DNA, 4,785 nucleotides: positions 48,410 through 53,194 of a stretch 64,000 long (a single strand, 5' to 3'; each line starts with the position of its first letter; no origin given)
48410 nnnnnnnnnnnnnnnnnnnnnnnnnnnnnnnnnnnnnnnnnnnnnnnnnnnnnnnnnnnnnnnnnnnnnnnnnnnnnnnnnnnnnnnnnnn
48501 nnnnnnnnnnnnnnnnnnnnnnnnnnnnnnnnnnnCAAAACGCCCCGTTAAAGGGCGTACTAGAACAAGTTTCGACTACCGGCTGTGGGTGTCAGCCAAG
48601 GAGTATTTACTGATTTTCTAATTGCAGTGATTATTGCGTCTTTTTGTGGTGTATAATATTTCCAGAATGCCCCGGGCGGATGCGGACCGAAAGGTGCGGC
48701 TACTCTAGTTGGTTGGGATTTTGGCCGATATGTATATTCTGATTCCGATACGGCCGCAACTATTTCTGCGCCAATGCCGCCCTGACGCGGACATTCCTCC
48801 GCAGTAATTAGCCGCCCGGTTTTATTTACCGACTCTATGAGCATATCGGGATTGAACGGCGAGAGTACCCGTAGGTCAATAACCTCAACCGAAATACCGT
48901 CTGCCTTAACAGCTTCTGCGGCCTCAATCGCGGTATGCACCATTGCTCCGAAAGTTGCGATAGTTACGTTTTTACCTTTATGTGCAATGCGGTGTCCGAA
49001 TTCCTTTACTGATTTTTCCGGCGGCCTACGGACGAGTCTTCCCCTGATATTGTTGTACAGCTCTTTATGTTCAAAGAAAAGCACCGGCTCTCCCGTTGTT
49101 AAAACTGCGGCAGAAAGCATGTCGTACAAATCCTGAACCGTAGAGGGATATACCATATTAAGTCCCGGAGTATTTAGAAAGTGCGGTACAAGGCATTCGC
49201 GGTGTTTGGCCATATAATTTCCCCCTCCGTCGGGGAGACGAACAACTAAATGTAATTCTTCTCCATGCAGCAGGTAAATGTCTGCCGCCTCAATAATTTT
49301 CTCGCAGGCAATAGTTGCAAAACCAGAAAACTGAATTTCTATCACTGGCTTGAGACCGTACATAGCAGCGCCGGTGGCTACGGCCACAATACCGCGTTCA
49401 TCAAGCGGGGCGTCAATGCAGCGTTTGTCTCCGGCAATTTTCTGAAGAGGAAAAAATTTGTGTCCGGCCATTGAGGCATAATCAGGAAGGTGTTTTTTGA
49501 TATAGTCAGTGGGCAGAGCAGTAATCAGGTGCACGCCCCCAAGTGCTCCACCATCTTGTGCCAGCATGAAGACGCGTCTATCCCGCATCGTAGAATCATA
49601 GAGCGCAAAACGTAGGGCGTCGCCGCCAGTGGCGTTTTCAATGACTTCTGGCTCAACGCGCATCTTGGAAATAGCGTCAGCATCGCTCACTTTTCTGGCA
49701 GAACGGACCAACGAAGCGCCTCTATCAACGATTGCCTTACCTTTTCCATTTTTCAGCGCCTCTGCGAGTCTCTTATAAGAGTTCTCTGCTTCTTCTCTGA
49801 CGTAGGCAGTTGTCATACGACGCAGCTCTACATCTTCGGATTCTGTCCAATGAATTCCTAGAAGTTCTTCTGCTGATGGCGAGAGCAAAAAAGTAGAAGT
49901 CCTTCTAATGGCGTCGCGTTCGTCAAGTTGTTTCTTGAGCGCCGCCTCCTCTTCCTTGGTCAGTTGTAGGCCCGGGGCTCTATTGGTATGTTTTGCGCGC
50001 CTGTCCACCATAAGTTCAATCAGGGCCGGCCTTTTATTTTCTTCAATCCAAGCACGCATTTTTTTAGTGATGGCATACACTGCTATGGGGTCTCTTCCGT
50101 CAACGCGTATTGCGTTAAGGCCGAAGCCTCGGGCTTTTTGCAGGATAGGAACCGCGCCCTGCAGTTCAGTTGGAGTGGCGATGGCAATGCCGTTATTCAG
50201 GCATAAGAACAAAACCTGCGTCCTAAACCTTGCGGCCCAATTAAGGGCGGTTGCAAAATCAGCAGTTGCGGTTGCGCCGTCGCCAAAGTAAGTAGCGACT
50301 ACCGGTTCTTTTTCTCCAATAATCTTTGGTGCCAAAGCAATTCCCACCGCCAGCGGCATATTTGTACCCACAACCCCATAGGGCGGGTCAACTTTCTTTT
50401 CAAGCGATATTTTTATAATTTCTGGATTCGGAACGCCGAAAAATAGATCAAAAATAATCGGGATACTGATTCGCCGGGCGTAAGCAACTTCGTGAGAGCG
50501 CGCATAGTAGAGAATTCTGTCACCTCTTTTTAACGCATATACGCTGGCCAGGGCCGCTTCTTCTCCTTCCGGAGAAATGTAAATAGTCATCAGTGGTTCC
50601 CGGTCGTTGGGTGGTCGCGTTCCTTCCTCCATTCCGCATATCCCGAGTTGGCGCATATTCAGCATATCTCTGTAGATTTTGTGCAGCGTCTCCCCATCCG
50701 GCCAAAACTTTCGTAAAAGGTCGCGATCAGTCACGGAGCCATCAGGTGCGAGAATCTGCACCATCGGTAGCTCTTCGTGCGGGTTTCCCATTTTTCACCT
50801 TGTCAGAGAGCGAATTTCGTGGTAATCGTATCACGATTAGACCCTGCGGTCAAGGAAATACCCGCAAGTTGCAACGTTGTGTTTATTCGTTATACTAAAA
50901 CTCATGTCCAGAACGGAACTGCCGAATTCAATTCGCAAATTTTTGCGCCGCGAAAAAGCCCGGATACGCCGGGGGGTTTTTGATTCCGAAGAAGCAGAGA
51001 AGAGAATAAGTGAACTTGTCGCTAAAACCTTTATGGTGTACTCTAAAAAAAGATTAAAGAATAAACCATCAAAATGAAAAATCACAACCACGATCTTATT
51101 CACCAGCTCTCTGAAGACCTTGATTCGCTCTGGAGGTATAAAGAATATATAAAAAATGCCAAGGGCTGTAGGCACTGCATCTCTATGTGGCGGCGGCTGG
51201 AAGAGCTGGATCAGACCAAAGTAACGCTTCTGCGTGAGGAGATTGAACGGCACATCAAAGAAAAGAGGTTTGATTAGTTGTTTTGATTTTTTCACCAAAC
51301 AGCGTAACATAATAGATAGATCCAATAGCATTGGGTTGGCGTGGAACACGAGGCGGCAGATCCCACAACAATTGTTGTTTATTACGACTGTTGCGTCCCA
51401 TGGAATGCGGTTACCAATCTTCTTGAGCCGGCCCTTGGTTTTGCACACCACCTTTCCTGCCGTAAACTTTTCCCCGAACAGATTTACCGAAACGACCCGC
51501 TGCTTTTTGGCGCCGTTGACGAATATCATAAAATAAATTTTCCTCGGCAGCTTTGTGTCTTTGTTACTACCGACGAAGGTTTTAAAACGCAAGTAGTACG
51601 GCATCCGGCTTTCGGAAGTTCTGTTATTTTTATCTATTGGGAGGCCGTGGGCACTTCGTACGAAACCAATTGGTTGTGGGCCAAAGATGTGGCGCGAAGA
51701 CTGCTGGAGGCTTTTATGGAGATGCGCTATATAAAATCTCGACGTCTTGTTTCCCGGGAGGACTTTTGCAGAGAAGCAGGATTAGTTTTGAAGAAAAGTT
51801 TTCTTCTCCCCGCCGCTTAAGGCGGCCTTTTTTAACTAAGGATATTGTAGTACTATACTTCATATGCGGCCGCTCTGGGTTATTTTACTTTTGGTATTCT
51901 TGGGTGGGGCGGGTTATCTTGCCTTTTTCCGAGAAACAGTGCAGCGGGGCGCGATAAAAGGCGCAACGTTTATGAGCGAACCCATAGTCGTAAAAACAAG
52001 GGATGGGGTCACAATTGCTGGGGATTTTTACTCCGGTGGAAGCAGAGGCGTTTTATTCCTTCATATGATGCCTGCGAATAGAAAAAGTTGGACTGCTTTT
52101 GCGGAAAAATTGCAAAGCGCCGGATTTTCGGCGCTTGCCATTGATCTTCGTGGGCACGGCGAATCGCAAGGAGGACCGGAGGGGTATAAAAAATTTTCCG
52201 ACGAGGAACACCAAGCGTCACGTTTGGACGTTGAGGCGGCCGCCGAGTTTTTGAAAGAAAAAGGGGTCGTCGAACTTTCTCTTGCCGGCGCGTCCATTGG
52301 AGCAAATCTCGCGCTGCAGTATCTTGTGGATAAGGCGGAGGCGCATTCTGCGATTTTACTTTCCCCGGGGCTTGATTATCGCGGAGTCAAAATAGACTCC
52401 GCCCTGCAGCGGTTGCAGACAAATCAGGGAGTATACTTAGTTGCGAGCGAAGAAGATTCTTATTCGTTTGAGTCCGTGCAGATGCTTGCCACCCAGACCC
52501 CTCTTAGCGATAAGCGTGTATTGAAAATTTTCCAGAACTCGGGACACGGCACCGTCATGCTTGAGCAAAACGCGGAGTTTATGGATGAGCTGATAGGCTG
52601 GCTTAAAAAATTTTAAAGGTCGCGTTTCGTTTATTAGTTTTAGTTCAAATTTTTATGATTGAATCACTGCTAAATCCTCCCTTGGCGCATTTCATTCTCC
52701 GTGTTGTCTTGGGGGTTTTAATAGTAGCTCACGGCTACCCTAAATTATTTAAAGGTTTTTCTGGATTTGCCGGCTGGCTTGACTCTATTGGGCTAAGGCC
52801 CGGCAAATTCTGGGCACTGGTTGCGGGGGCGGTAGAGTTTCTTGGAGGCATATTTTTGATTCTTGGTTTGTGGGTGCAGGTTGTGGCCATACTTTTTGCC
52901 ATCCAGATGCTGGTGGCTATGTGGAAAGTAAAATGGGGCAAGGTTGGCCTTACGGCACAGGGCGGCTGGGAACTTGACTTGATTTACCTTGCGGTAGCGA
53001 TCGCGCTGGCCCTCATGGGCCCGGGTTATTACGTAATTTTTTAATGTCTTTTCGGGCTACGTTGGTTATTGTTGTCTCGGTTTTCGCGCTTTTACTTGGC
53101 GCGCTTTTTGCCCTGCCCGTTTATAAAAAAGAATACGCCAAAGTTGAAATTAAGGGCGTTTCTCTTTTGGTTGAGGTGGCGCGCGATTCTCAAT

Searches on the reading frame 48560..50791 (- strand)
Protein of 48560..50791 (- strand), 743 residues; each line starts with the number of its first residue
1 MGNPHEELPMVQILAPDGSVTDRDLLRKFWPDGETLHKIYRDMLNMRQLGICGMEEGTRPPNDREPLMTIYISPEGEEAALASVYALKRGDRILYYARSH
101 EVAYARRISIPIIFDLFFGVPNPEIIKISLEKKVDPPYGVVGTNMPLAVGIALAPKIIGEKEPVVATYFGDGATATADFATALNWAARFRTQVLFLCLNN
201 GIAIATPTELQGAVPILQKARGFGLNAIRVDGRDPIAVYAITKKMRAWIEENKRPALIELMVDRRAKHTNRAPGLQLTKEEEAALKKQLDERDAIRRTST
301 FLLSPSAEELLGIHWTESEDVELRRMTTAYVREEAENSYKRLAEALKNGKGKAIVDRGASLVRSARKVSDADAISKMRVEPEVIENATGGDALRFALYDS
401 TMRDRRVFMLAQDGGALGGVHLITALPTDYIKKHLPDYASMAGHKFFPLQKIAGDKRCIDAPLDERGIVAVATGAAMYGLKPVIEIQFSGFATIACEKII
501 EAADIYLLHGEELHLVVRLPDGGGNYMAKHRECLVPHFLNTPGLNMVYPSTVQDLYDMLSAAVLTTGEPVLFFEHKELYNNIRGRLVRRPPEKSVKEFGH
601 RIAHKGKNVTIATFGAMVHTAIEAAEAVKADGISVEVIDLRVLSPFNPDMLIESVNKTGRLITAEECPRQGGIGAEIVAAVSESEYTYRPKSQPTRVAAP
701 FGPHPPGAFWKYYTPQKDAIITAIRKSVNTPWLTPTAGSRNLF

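Call 26: search_protein_families(library=pfam, proteins=[window:48560-50791:-], max_evalue=0.001)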
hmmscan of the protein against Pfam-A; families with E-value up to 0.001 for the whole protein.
window:48560-50791:- (743 aa): 4 families
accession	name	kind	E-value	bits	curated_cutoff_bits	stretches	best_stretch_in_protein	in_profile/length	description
PF00676.26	E1_dh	-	3e-38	131.9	22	1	66-337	21-290/300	Dehydrogenase E1 component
PF02780.25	Transketolase_C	-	1.6e-30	106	25.9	1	602-720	5-124/124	Transketolase, C-terminal domain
PF02779.29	Transket_pyr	-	5.2e-19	69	27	1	393-580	9-173/174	Transketolase, pyrimidine binding domain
PF02775.26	TPP_enzyme_C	-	4.8e-05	23.6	21.9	1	138-206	27-88/151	Thiamine pyrophosphate enzyme, C-terminal TPP binding domain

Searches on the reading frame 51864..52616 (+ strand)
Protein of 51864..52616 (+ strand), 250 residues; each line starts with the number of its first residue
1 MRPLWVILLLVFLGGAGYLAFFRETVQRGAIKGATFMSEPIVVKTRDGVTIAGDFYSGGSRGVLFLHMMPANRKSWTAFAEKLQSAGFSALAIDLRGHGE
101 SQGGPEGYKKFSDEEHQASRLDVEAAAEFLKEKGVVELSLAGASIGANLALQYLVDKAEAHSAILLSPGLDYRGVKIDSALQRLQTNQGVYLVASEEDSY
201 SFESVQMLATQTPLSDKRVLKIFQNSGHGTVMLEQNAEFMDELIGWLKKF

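Call 26: search_protein_families(library=pfam, proteins=[window:51864-52616:+], max_evalue=0.001)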
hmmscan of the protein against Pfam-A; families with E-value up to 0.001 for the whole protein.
window:51864-52616:+ (250 aa): 4 families
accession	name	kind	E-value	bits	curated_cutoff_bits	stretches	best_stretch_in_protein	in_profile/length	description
PF12146.15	Hydrolase_4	-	3.9e-12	46.4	27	1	64-183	8-125/239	Serine aminopeptidase, S33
PF00561.26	Abhydrolase_1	-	8.4e-11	42.4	25.8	1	63-168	3-102/245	alpha/beta hydrolase fold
PF12697.13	Abhydrolase_6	-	7.8e-10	40.2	26.3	1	63-174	1-100/217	Alpha/beta hydrolase family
PF00326.27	Peptidase_S9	-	0.0002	21.4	22.6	0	83-165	10-93/213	Prolyl oligopeptidase family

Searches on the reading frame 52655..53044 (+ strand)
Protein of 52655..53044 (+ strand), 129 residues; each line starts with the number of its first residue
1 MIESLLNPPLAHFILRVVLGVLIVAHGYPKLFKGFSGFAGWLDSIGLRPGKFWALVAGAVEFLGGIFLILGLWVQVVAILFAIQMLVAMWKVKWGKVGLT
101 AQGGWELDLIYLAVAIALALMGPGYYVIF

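Call 27: search_protein_families(library=pfam, proteins=[window:52655-53044:+], max_evalue=0.001)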
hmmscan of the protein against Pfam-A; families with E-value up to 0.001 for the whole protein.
window:52655-53044:+ (129 aa): 1 family
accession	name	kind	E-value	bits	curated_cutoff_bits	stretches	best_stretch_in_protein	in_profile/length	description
PF07681.17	DoxX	-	1.2e-22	80.8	23.6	1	13-94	3-85/85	DoxX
